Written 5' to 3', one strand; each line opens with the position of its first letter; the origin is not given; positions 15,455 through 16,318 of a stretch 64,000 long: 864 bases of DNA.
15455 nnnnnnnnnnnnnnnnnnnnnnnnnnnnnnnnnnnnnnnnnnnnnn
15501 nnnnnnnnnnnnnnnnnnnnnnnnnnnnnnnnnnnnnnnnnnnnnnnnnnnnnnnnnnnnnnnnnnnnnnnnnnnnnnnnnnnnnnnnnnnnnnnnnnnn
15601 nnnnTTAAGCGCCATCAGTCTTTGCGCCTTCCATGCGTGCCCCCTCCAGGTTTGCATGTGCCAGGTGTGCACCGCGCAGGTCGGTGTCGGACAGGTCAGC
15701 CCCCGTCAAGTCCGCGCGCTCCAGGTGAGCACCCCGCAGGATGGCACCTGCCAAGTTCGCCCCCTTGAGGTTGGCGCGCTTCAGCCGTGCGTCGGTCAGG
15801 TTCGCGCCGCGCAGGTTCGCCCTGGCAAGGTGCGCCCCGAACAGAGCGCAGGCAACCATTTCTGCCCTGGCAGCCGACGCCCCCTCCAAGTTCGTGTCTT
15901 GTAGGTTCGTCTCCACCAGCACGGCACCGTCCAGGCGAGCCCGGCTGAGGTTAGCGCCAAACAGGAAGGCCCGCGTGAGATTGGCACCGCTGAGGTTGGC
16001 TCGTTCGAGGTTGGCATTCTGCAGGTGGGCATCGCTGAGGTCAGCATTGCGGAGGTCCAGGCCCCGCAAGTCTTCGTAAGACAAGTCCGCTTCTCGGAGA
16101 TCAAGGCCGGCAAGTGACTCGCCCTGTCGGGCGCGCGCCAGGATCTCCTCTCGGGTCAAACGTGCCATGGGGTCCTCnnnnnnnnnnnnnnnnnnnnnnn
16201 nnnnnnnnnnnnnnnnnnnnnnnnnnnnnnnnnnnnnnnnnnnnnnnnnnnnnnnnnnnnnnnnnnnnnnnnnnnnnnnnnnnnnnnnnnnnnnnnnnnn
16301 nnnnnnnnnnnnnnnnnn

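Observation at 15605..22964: Tripartite efflux/export operon with heterodimeric FtsX permeases, extra lipoprotein, and STAS + pentapeptide-repeat genes at the 3' end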

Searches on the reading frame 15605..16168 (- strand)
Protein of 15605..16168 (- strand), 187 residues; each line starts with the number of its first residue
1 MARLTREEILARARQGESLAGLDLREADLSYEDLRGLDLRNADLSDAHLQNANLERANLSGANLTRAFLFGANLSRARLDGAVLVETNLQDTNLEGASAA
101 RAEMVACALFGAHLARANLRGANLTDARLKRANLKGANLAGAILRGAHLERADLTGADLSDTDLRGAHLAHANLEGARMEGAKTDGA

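Call 4: search_protein_families(library=pfam, proteins=[window:15605-16168:-], max_evalue=0.01)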
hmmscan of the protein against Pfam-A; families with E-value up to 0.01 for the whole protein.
window:15605-16168:- (187 aa): 4 families
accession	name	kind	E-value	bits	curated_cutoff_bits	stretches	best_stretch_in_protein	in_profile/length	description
PF00805.28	Pentapeptide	-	1.7e-55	184.5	20.2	6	132-169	1-38/40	Pentapeptide repeats (8 copies)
PF13599.13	Pentapeptide_4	-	5.6e-17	62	38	2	106-174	10-78/78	Pentapeptide repeat region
PF13576.12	Pentapeptide_3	-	2.6e-15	56.8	27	1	127-161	9-46/48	Pentapeptide repeats (9 copies)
PF25296.1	Decapeptide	-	0.0057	17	45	0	24-66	17-59/74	Decapeptide repeat region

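Call 30: search_solved_structures(query=window:15605-16168:-, max_evalue=0.001)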
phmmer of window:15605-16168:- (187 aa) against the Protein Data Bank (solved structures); distinct sequences matched with E-value up to 0.001: 26.
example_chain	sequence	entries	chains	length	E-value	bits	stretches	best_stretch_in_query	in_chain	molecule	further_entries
5dns_A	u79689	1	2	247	2.1e-40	141.9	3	22-174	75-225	t1428 beta1 loop design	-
5dn0_A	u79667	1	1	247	2.2e-37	132.1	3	42-174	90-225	beta1 t1555 loop variant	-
4yfo_A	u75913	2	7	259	1.5e-34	122.8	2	26-175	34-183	beta1_ex1 | 6beta1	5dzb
4yei_A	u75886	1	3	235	4.4e-33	118.1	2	26-186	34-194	beta1mut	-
4yc5_A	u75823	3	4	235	1.6e-28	103.3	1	26-186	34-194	beta1 | beta1 protein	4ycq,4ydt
5dqa_A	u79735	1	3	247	1.3e-27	100.3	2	27-153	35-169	t3284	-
5dra_A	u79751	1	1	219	1.8e-26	96.6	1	26-185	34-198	3beta1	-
3du1_X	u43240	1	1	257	7.3e-26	94.6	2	29-179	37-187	All3740 protein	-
5di5_A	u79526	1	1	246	1.7e-25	93.4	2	29-153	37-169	beta1 t801 loop variant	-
2j8k_A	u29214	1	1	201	1.7e-21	80.4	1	19-182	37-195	NP275-NP276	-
2o6w_A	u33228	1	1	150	1.1e-13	54.9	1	57-148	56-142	Repeat Five Residue (Rfr) protein or pentapeptide repeat protein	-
6omx_A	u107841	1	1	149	1.3e-12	51.5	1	99-185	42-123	Alr5209 protein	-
2bm4_A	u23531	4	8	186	2.4e-12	50.6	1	34-185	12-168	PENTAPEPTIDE REPEAT FAMILY PROTEIN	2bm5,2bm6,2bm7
2j8i_A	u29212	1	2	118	1.9e-11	47.7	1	106-179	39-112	NP275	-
3n90_A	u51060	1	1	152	3e-11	47.1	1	111-174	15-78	Thylakoid lumenal 15 kDa protein 1, chloroplastic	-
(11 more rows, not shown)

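Call 38: find_homologous_proteins(query=A2, max_evalue=1e-10)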
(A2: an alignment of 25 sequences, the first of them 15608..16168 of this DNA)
Query A2 (25 sequences) (187 aa, profile of the alignment): 6211 proteins with E <= 1e-10 among 8000 candidates; the best 120 are listed.
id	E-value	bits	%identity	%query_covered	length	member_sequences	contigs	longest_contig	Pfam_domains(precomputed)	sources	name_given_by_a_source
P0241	1.1e-58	216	49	90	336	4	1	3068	PF13576.13,PF13599.14,PF00805.29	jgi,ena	-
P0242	7.7e-50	187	45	80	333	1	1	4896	PF13576.13,PF13599.14,PF00805.29,PF25296.2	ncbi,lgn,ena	-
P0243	2.8e-47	179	45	82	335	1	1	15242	PF13576.13,PF13599.14,PF00805.29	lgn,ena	-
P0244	1.1e-45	174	44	88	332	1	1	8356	PF13576.13,PF13599.14,PF00805.29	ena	-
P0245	3.6e-45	172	43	95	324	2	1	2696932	PF13576.13,PF13599.14,PF00805.29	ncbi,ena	-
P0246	7.3e-44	168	35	96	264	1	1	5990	PF13576.13,PF13599.14,PF00805.29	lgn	-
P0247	9.1e-44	167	40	93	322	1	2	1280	PF13576.13,PF13599.14,PF00805.29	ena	-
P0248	7.3e-40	154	51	70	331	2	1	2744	PF13576.13,PF13599.14,PF00805.29,PF25296.2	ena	-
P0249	4.0e-39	152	50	90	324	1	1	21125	PF19062.6,PF13576.13,PF13599.14,PF00805.29,PF25296.2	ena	-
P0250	5.6e-39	152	45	93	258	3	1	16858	PF13576.13,PF13599.14,PF00805.29,PF25296.2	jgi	jgi:uncharacterized protein YjbI with pentapeptide repeats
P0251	9.4e-39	151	38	93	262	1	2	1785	PF13576.13,PF13599.14,PF00805.29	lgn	-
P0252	2.7e-38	149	50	95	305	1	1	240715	PF13576.13,PF13599.14,PF00805.29,PF25296.2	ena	-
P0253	5.2e-38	148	54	38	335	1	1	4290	PF13576.13,PF13599.14,PF00805.29,PF25296.2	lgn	-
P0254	7.6e-38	148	43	89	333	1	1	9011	PF13576.13,PF13599.14,PF00805.29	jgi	jgi:uncharacterized protein YjbI with pentapeptide repeats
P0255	1.6e-37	147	43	98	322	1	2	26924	PF13576.13,PF13599.14,PF00805.29,PF25296.2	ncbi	-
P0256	3.4e-37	146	49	87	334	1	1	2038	PF12728.14,PF13576.13,PF13599.14,PF00805.29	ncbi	-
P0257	1.6e-36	144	36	93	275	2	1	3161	PF13576.13,PF13599.14,PF00805.29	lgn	-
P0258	5.3e-36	142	38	99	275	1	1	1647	PF13576.13,PF13599.14,PF00805.29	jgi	jgi:uncharacterized protein YjbI with pentapeptide repeats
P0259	6.0e-36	142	40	86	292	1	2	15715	PF13576.13,PF13599.14,PF00805.29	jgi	-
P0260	7.3e-36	141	40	95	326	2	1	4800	PF13576.13,PF13599.14,PF00805.29,PF07885.23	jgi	jgi:uncharacterized protein YjbI with pentapeptide repeats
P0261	9.3e-36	141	38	90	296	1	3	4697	PF13576.13,PF13599.14,PF00805.29,PF25296.2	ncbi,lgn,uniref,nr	ncbi:pentapeptide repeat-containing protein [Phormidium pseudopriestleyi FRX01]|uniref:Pentapeptide 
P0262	1.3e-35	141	38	88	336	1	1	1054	PF13576.13,PF13599.14,PF00805.29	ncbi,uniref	ncbi:pentapeptide repeat-containing protein, partial [Peribacillus butanolivorans]|uniref:pentapepti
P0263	1.5e-35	140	50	89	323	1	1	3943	PF13576.13,PF13599.14,PF00805.29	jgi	jgi:uncharacterized protein YjbI with pentapeptide repeats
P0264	1.9e-35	140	37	97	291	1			PF13576.13,PF13599.14,PF00805.29,PF25296.2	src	-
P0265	2.1e-35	140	40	97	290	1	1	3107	PF13576.13,PF13599.14,PF00805.29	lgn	-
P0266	2.4e-35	140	41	84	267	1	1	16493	PF13576.13,PF13599.14,PF00805.29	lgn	-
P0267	3.1e-35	139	44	86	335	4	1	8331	PF13576.13,PF13599.14,PF00805.29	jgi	-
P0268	4.2e-35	139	42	91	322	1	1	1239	PF13576.13,PF13599.14,PF00805.29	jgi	jgi:uncharacterized protein YjbI with pentapeptide repeats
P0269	6.6e-35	138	45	90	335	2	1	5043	PF13576.13,PF13599.14,PF00805.29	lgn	-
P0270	9.3e-35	138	41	76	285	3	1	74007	PF13576.13,PF13599.14,PF00805.29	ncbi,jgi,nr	ncbi:MAG: pentapeptide repeat protein [Solimicrobium sp.]|jgi:uncharacterized protein YjbI with pent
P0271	2.1e-34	137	44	87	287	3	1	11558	PF13576.13,PF13599.14,PF00805.29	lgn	-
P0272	4.4e-34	136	45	87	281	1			PF13576.13,PF13599.14,PF00805.29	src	-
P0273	6.4e-34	135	45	81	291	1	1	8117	PF13576.13,PF13599.14,PF00805.29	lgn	-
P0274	8.7e-34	135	45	83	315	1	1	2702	PF13576.13,PF13599.14,PF00805.29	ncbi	-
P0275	9.6e-34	135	40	87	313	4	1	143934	PF13576.13,PF13599.14,PF00805.29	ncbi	-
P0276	1.0e-33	134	44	89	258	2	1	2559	PF13576.13,PF13599.14,PF00805.29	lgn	-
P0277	1.1e-33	134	37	91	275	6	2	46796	PF13576.13,PF13599.14,PF00805.29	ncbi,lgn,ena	-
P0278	1.5e-33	134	61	45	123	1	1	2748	PF13576.13,PF13599.14,PF00805.29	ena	-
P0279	1.8e-33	134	43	90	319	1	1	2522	PF19062.6,PF13576.13,PF13599.14,PF00805.29,PF25296.2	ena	-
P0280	2.3e-33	133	36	100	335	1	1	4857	PF13576.13,PF13599.14,PF00805.29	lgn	-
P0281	2.5e-33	133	48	78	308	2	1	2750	PF13576.13,PF13599.14,PF00805.29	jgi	jgi:uncharacterized protein YjbI with pentapeptide repeats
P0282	4.0e-33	133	49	83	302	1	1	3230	PF13576.13,PF13599.14,PF00805.29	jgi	jgi:uncharacterized protein YjbI with pentapeptide repeats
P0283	4.0e-33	133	53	78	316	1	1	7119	PF13576.13,PF13599.14,PF00805.29,PF25296.2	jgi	jgi:uncharacterized protein YjbI with pentapeptide repeats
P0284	4.9e-33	132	40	63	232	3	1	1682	PF13576.13,PF13599.14,PF00805.29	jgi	jgi:uncharacterized protein YjbI with pentapeptide repeats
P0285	5.3e-33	132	35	97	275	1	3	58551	PF13576.13,PF13599.14,PF00805.29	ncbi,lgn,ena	-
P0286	5.6e-33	132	36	96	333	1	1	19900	PF13576.13,PF13599.14,PF00805.29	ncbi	-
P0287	6.5e-33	132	41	97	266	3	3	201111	PF13576.13,PF13599.14,PF00805.29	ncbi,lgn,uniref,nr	ncbi:pentapeptide repeat-containing protein [Methylobacterium aerolatum]|uniref:Uncharacterized prot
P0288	8.0e-33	132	49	90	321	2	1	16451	PF13576.13,PF03118.22,PF13599.14,PF00805.29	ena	-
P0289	9.2e-33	131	37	90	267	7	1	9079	PF13576.13,PF13599.14,PF00805.29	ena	-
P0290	1.0e-32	131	44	88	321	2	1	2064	PF13576.13,PF13599.14,PF00805.29,PF25296.2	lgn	-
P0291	1.1e-32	131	51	81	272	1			PF13576.13,PF13599.14,PF00805.29,PF25296.2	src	-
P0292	1.2e-32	131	42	95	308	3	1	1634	PF19062.6,PF13576.13,PF13599.14,PF00805.29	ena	-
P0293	1.2e-32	131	38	97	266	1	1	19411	PF13576.13,PF13599.14,PF00805.29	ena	-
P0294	1.3e-32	131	39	93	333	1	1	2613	PF13576.13,PF13599.14,PF00805.29,PF25296.2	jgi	jgi:uncharacterized protein YjbI with pentapeptide repeats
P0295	1.9e-32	130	38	78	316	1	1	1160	PF13576.13,PF13599.14,PF00805.29,PF25296.2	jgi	jgi:uncharacterized protein YjbI with pentapeptide repeats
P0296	3.0e-32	130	35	84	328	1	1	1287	PF13576.13,PF13599.14,PF00805.29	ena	-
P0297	3.0e-32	130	39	82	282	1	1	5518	PF13576.13,PF13599.14,PF00805.29,PF25296.2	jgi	jgi:uncharacterized protein YjbI with pentapeptide repeats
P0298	3.6e-32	129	47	78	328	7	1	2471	PF13576.13,PF13599.14,PF00805.29,PF25296.2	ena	-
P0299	4.4e-32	129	39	88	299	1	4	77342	PF13576.13,PF13599.14,PF00805.29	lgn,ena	-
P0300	4.4e-32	129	39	80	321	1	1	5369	PF13576.13,PF13599.14,PF00805.29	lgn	-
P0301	4.4e-32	129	45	86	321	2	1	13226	PF13576.13,PF13599.14,PF00805.29,PF25296.2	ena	-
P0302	4.7e-32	129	38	90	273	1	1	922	PF13576.13,PF13599.14,PF00805.29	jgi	jgi:uncharacterized protein YjbI with pentapeptide repeats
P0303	5.4e-32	129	36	91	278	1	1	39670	PF13576.13,PF13599.14,PF00805.29,PF25296.2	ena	-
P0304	6.5e-32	129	36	90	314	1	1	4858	PF13576.13,PF13599.14,PF00805.29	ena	-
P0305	7.6e-32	128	37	98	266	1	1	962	PF13576.13,PF13599.14,PF00805.29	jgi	jgi:uncharacterized protein YjbI with pentapeptide repeats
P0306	1.1e-31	128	35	97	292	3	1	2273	PF13576.13,PF13599.14,PF00805.29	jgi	jgi:uncharacterized protein YjbI with pentapeptide repeats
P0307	1.1e-31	128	33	97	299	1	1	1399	PF13576.13,PF13599.14,PF00805.29,PF25296.2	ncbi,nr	ncbi:MAG: pentapeptide repeat-containing protein, partial [Pseudomonadota bacterium]|nr:pentapeptide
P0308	1.1e-31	128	48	91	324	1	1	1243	PF13576.13,PF13599.14,PF00805.29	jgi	jgi:uncharacterized protein YjbI with pentapeptide repeats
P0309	1.1e-31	128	54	79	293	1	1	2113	PF19062.6,PF13576.13,PF13599.14,PF00805.29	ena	-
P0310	1.2e-31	128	42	88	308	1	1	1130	PF13576.13,PF13599.14,PF00805.29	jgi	jgi:uncharacterized protein YjbI with pentapeptide repeats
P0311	1.4e-31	127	36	89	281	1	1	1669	PF13576.13,PF13599.14,PF00805.29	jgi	jgi:uncharacterized protein YjbI with pentapeptide repeats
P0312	1.4e-31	127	38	86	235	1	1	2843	PF13576.13,PF13599.14,PF00805.29,PF25296.2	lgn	-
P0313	1.4e-31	127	40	82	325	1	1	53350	PF13576.13,PF13599.14,PF00805.29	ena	-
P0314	1.4e-31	127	50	88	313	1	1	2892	PF19062.6,PF13576.13,PF13599.14,PF00805.29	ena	-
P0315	1.6e-31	127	47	88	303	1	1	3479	PF13576.13,PF13599.14,PF00805.29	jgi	jgi:uncharacterized protein YjbI with pentapeptide repeats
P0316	1.7e-31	127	48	95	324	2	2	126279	PF13576.13,PF13599.14,PF00805.29,PF08964.16,PF25296.2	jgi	jgi:uncharacterized protein YjbI with pentapeptide repeats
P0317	1.8e-31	127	46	83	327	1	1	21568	PF13576.13,PF13599.14,PF00805.29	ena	-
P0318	2.1e-31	127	46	91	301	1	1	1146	PF13576.13,PF13599.14,PF00805.29,PF25296.2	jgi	jgi:uncharacterized protein YjbI with pentapeptide repeats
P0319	2.9e-31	126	48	83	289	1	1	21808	PF19062.6,PF13576.13,PF13599.14,PF00805.29,PF25296.2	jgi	jgi:uncharacterized protein YjbI with pentapeptide repeats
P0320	4.0e-31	126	39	87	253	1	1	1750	PF13576.13,PF13599.14,PF00805.29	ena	-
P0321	4.1e-31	126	41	96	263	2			PF13576.13,PF13599.14,PF00805.29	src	-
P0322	4.5e-31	126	41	88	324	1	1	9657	PF13576.13,PF13599.14,PF00805.29,PF25296.2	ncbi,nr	ncbi:MAG: pentapeptide repeat-containing protein [Anaerolineae bacterium]|nr:pentapeptide repeat-con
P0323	4.9e-31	126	48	67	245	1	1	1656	PF13576.13,PF13599.14,PF00805.29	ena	-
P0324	5.1e-31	126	50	82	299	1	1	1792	PF19062.6,PF13576.13,PF13599.14,PF00805.29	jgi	jgi:uncharacterized protein YjbI with pentapeptide repeats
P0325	5.1e-31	126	44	90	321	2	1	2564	PF13576.13,PF13599.14,PF00805.29,PF25296.2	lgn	-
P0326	5.9e-31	125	44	99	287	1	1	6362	PF19062.6,PF13576.13,PF13599.14,PF00805.29,PF25296.2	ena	-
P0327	6.2e-31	125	45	96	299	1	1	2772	PF13576.13,PF13599.14,PF00805.29,PF25296.2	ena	-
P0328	8.2e-31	125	39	88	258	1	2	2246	PF13576.13,PF13599.14,PF00805.29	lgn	-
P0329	8.6e-31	125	49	86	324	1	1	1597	PF13576.13,PF13599.14,PF00805.29,PF25296.2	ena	-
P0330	1.1e-30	125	36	98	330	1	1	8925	PF13576.13,PF13599.14,PF00805.29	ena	-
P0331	1.2e-30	124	38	82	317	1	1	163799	PF13576.13,PF13599.14,PF00805.29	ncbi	ncbi:MAG: hypothetical protein ACJAVO_001098, partial [Parvibaculaceae bacterium]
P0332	1.2e-30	124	48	74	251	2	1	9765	PF19062.6,PF13576.13,PF13599.14,PF00805.29,PF25296.2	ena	-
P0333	1.6e-30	124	43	94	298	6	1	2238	PF13576.13,PF13599.14,PF00805.29,PF25296.2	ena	-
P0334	1.8e-30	124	46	89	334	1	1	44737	PF13576.13,PF13599.14,PF00805.29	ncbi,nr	ncbi:MAG: pentapeptide repeat-containing protein [Planctomycetes bacterium]|nr:pentapeptide repeat-c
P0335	1.9e-30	124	37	89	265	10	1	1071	PF13576.13,PF13599.14,PF00805.29,PF25296.2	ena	-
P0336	2.1e-30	124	43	88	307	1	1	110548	PF19062.6,PF13576.13,PF13599.14,PF00805.29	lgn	-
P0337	2.1e-30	124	43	96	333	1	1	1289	PF13576.13,PF13599.14,PF00805.29,PF25296.2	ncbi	-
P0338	2.2e-30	124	37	98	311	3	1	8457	PF19062.6,PF13576.13,PF13599.14,PF00805.29,PF25296.2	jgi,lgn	-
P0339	2.6e-30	123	46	99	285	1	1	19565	PF13576.13,PF13599.14,PF00805.29,PF25296.2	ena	-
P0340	3.1e-30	123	-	-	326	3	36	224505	PF13576.13,PF13599.14,PF00805.29,PF25296.2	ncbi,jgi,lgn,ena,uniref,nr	ncbi:pentapeptide repeat-containing protein [uncultured Ferrovibrio sp.]|jgi:Uncharacterized low-com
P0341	3.1e-30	123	44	79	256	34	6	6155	PF13576.13,PF13599.14,PF00805.29,PF25296.2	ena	-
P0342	3.2e-30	123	45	75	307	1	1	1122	PF13576.13,PF13599.14,PF00805.29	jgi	-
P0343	3.4e-30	123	47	78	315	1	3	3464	PF13576.13,PF13599.14,PF00805.29,PF13676.12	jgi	jgi:uncharacterized protein YjbI with pentapeptide repeats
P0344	3.4e-30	123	36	86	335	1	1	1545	PF13576.13,PF13599.14,PF00805.29,PF25296.2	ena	-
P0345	3.6e-30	123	49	74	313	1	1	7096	PF13576.13,PF13599.14,PF00805.29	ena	-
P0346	3.7e-30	123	35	86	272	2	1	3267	PF13576.13,PF13599.14,PF00805.29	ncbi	-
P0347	4.1e-30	123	51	78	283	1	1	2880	PF13576.13,PF13599.14,PF00805.29,PF25296.2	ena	-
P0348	4.3e-30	123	46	88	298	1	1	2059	PF13576.13,PF13599.14,PF00805.29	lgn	-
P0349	4.7e-30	122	43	88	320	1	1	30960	PF13576.13,PF13599.14,PF00805.29,PF25296.2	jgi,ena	-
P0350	4.9e-30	122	34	87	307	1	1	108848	PF13576.13,PF13599.14,PF00805.29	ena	-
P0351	5.5e-30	122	38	90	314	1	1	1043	PF13576.13,PF13599.14,PF00805.29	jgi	-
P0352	5.5e-30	122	38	90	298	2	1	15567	PF13576.13,PF13599.14,PF00805.29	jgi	jgi:uncharacterized protein YjbI with pentapeptide repeats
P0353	5.6e-30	122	49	82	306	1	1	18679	PF19062.6,PF13576.13,PF13599.14,PF00805.29,PF25296.2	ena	-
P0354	6.0e-30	122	39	95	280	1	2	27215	PF13576.13,PF13599.14,PF00805.29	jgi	jgi:uncharacterized protein YjbI with pentapeptide repeats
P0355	7.2e-30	122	50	78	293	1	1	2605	PF19062.6,PF13576.13,PF13599.14,PF00805.29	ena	-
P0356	7.9e-30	122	46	67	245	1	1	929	PF13576.13,PF13599.14,PF00805.29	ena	-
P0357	9.4e-30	122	47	74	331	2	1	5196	PF13576.13,PF13599.14,PF00805.29,PF07885.23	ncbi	-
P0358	9.9e-30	121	50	82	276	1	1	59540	PF13576.13,PF13599.14,PF00805.29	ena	-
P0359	9.9e-30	121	34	83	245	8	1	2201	PF13576.13,PF13599.14,PF00805.29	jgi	jgi:uncharacterized protein YjbI with pentapeptide repeats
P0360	9.9e-30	121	51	89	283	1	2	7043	PF13576.13,PF13599.14,PF00805.29,PF25296.2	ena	-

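Call 41: search_protein_families(library=ncbifam, proteins=[window:15605-16168:-], max_evalue=0.001)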
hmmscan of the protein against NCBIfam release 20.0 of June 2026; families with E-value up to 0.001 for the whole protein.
window:15605-16168:- (187 aa): 18 families
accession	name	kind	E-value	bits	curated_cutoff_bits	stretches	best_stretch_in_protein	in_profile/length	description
NF047416.1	penta_HetL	equivalog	1.5e-34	119.3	260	3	38-134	74-170/218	heterocyst differentiation pentapeptide repeat protein HetL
NF052603.1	penta_Alr5209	equivalog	1.9e-32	111.7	125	2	23-104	14-95/113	Alr5209 family pentapeptide repeat protein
NF011744.0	PRK15197.1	equivalog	7.6e-25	87.7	274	2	22-121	154-248/291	SPI-2 type III secretion system effector PipB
NF011743.0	PRK15196.1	equivalog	1e-24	87.1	354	1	5-178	140-318/350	type III secretion system effector PipB2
NF000349.1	mfpA_AE000516.2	equivalog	1.1e-16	61.2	360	2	112-185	92-165/183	pentapeptide repeat protein MfpA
NF038182.1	penta_rpt_SmQnr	exception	2e-15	57.2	460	2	41-144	94-197/215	SmQnr family pentapeptide repeat protein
NF000071.4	penta_rpt_QnrA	exception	1.6e-13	50.9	450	1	44-177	59-187/218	QnrA family quinolone resistance pentapeptide repeat protein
NF033086.2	penta_rpt_Qnr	equivalog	2.2e-13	50.4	240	1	43-179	52-183/211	Qnr family pentapeptide repeat protein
NF000056.3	penta_rpt_QnrS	exception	3.2e-12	46.6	460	1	33-180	53-190/218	QnrS family quinolone resistance pentapeptide repeat protein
NF000421.1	penta_rpt_QnrVC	exception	8.8e-12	45.4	460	1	24-170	54-200/218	QnrVC family quinolone resistance pentapeptide repeat protein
NF033375.2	penta_rpt_QnrE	exception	3e-11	43.7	480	1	6-177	6-179/214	QnrE family quinolone resistance pentapeptide repeat protein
NF012152.0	penta_rpt_QnrC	exception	3.4e-11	43.5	500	2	103-182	22-102/221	QnrC family quinolone resistance pentapeptide repeat protein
NF000420.1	penta_rpt_QnrB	exception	2.8e-10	40.5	460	1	14-177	15-179/214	QnrB family quinolone resistance pentapeptide repeat protein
NF012151.0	penta_rpt_QnrAS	exception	4.7e-09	36.6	490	1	45-177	60-187/218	QnrAS family quinolone resistance pentapeptide repeat protein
NF011904.1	PRK15377.1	subfamily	1.6e-08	33.4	500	1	44-181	1-132/606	type III secretion system effector HECT-type E3 ubiquitin transferase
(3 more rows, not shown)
